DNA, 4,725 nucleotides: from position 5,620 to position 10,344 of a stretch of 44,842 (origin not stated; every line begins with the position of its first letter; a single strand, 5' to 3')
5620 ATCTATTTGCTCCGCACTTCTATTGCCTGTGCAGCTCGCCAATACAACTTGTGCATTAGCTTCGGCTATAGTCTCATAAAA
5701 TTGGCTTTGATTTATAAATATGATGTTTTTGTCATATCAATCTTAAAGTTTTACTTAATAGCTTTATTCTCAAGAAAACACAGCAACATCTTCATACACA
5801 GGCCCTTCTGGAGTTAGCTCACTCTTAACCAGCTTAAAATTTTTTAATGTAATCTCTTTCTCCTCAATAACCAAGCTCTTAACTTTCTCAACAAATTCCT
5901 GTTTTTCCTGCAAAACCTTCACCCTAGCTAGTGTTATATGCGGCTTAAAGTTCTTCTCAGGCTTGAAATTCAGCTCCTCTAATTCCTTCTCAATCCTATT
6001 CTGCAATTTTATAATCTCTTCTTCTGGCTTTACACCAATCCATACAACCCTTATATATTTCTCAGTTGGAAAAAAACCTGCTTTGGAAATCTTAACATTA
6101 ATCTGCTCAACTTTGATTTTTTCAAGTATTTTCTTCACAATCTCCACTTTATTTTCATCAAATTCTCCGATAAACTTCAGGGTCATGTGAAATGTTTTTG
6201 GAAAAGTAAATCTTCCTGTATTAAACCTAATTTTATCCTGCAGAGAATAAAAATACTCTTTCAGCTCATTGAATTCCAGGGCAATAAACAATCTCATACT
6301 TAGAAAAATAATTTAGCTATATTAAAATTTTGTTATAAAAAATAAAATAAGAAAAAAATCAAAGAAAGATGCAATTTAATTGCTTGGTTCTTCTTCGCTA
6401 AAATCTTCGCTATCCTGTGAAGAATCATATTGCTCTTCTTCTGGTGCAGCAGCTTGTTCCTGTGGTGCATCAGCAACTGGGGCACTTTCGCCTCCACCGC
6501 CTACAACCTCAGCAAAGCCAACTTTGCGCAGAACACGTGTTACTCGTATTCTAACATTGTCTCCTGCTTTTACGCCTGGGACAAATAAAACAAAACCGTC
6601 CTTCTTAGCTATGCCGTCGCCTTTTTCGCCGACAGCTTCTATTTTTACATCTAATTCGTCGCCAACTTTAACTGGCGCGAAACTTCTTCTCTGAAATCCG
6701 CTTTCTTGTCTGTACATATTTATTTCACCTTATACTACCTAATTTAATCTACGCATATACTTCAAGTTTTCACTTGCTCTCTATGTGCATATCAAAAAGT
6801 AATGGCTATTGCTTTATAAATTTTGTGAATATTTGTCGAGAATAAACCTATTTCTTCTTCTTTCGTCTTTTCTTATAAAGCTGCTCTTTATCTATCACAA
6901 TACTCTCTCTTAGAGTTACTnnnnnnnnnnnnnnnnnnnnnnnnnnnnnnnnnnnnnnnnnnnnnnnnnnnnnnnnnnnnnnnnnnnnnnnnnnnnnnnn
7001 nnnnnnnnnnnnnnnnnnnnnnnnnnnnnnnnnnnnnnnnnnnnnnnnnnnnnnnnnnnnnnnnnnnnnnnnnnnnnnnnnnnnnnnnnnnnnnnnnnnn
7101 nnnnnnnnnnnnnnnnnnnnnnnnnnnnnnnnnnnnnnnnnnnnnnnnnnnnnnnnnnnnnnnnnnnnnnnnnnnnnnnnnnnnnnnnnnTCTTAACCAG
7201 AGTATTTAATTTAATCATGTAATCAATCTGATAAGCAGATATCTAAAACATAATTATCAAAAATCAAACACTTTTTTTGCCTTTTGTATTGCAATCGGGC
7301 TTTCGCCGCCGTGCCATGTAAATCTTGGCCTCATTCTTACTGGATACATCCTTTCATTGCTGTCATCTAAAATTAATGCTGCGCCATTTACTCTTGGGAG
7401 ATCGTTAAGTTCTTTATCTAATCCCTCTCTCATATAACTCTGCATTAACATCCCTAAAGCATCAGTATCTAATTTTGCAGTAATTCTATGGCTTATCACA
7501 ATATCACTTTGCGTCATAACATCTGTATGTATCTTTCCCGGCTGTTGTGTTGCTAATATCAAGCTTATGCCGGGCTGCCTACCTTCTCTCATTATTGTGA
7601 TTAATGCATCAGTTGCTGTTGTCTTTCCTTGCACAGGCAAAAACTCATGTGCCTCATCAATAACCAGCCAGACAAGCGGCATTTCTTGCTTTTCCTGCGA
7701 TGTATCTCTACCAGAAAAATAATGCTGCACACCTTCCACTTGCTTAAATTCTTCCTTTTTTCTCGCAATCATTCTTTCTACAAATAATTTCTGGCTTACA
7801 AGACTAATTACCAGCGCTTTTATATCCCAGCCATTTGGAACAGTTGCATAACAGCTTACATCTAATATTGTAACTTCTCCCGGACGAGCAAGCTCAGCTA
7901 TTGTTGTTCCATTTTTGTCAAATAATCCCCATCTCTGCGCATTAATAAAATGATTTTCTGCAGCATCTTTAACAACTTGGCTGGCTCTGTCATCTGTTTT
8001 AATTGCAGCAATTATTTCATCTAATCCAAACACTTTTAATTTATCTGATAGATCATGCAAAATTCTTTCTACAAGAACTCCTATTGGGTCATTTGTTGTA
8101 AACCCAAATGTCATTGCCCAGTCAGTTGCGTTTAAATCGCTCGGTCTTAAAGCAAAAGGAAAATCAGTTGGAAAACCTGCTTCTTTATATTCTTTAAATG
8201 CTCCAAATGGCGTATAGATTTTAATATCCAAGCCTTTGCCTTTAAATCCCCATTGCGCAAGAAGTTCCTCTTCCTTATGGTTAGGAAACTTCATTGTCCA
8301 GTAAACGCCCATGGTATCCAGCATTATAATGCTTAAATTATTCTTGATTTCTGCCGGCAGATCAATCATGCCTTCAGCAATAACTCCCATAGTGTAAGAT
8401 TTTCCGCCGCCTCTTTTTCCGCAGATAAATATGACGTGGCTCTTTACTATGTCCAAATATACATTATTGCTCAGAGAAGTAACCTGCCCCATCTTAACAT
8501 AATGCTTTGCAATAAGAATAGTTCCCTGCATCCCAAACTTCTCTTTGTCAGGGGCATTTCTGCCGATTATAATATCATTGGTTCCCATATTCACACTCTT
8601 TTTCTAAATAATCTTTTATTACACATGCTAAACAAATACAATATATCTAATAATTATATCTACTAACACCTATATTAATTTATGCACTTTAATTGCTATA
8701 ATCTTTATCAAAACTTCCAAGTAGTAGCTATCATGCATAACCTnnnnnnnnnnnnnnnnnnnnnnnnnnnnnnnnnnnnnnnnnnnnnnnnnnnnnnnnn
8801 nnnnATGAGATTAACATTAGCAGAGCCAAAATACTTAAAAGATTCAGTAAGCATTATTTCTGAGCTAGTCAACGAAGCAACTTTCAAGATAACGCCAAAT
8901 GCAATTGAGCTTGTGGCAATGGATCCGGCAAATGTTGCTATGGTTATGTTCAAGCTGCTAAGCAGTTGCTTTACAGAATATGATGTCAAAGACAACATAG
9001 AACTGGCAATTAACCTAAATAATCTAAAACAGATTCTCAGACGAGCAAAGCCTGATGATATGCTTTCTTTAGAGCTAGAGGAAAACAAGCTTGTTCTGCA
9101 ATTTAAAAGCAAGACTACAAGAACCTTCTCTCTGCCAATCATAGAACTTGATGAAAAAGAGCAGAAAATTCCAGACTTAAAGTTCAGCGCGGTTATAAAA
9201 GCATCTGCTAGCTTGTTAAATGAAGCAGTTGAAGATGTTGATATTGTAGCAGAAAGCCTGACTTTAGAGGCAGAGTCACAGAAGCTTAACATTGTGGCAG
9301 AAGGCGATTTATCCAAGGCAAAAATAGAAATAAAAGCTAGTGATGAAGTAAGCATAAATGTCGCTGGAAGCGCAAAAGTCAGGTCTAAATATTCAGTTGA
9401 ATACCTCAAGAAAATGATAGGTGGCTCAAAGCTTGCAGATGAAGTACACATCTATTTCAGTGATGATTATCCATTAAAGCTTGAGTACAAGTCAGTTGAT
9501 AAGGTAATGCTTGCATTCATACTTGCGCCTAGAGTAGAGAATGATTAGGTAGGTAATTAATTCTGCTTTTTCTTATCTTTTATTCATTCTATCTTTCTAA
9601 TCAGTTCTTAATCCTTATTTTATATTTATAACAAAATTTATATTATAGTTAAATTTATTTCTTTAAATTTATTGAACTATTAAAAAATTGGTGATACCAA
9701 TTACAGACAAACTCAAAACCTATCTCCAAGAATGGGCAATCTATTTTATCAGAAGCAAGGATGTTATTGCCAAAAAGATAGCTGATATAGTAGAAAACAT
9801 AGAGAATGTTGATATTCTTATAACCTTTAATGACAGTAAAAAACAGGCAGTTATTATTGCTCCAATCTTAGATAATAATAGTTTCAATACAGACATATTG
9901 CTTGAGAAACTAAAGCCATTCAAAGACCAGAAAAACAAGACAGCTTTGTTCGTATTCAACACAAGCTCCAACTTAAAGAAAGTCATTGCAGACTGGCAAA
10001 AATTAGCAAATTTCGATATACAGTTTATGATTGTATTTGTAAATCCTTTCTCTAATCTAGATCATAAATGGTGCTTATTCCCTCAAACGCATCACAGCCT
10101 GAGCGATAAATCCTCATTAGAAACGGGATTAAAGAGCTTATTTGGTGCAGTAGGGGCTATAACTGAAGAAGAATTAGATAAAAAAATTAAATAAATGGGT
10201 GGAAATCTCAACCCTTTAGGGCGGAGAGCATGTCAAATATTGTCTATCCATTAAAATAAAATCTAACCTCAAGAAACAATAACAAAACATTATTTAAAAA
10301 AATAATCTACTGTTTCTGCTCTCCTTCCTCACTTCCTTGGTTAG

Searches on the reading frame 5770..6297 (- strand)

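Call 5: search_protein_families(library=pfam, proteins=[window:5770-6297:-])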
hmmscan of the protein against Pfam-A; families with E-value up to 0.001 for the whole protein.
window:5770-6297:- (175 aa): 3 families
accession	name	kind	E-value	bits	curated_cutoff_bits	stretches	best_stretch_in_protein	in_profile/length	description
PF02834.22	LigT_PEase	-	3.4e-28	98.1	23.3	2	91-168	5-87/87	LigT like Phosphoesterase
PF13563.12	2_5_RNA_ligase2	-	5.2e-13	49.8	27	1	36-158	26-147/152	2'-5' RNA ligase superfamily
PF10469.15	AKAP7_NLS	-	1.9e-09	38.1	24.4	1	6-151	8-177/208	AKAP7 2'5' RNA ligase-like domain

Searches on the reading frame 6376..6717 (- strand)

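Call 5: search_protein_families(library=pfam, proteins=[window:6376-6717:-])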
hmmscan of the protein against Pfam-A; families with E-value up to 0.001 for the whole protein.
window:6376-6717:- (113 aa): 1 family
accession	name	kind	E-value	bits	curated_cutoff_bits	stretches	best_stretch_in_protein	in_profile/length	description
PF01938.26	TRAM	-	4.4e-14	52.5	21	1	15-72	1-61/61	TRAM domain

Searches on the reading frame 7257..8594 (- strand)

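Call 5: search_protein_families(library=pfam, proteins=[window:7257-8594:-])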
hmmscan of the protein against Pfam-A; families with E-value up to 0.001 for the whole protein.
window:7257-8594:- (445 aa): 3 families
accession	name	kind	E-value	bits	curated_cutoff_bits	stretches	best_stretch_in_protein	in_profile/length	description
PF01935.23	DUF87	-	3.4e-12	47.4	23.2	1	34-248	2-203/220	Helicase HerA, central domain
PF05707.18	Zot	-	4.4e-05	23.5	20.3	1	310-370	85-146/197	Zonular occludens toxin (Zot)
PF00004.35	AAA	-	0.0003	21.7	21.2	0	300-366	57-126/131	ATPase family associated with various cellular activities (AAA)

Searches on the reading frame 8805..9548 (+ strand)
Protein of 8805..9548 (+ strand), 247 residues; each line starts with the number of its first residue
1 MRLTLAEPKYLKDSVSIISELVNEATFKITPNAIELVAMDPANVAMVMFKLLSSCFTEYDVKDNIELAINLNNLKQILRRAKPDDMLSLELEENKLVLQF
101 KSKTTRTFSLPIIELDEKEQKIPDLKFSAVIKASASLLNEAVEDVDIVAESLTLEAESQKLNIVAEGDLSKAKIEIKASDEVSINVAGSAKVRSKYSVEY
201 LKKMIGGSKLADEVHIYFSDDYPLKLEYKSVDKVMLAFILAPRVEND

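Call 19: search_protein_families(library=pfam, proteins=[window:8805-9548:+], max_evalue=1)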
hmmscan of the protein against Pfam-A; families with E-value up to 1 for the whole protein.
window:8805-9548:+ (247 aa): 6 families
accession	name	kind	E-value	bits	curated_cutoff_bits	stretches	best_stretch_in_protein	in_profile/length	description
PF02747.20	PCNA_C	-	4e-16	59.8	23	1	121-242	1-127/128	Proliferating cell nuclear antigen, C-terminal domain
PF00705.23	PCNA_N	-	1.2e-15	57.8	20.3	1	5-104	6-107/127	Proliferating cell nuclear antigen, N-terminal domain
PF04005.17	Hus1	-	2.1e-06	27.5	27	1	2-107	4-117/288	Hus1-like protein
PF04139.18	Rad9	-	2.2e-06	27.7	25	1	14-240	4-250/253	Rad9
PF23981.1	DUF7305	-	0.01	16.2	27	1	144-243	56-148/185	Domain of unknown function (DUF7305)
PF10106.14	DUF2345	-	0.29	11.4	30.7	1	149-193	75-124/151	Uncharacterized protein conserved in bacteria (DUF2345)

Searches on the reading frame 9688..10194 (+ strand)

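Call 5: search_protein_families(library=pfam, proteins=[window:9688-10194:+])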
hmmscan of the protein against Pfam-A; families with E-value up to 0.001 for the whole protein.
window:9688-10194:+ (168 aa): 0 families

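Call 19: search_protein_families(library=pfam, proteins=[window:9688-10194:+], max_evalue=1)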
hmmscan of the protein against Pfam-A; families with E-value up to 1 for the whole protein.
window:9688-10194:+ (168 aa): 3 families
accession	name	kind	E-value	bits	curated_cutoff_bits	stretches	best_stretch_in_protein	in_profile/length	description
PF23805.1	DUF7180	-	0.072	14.2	27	1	45-105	2-69/79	Family of unknown function (DUF7180)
PF18273.6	T3RM_EcoP15I_C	-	0.12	13.2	25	0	62-122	14-77/97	Type III R-M EcoP15I C-terminal domain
PF18903.5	DUF5659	-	0.62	10.4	23.6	1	75-111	22-57/75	Domain of unknown function (DUF5659)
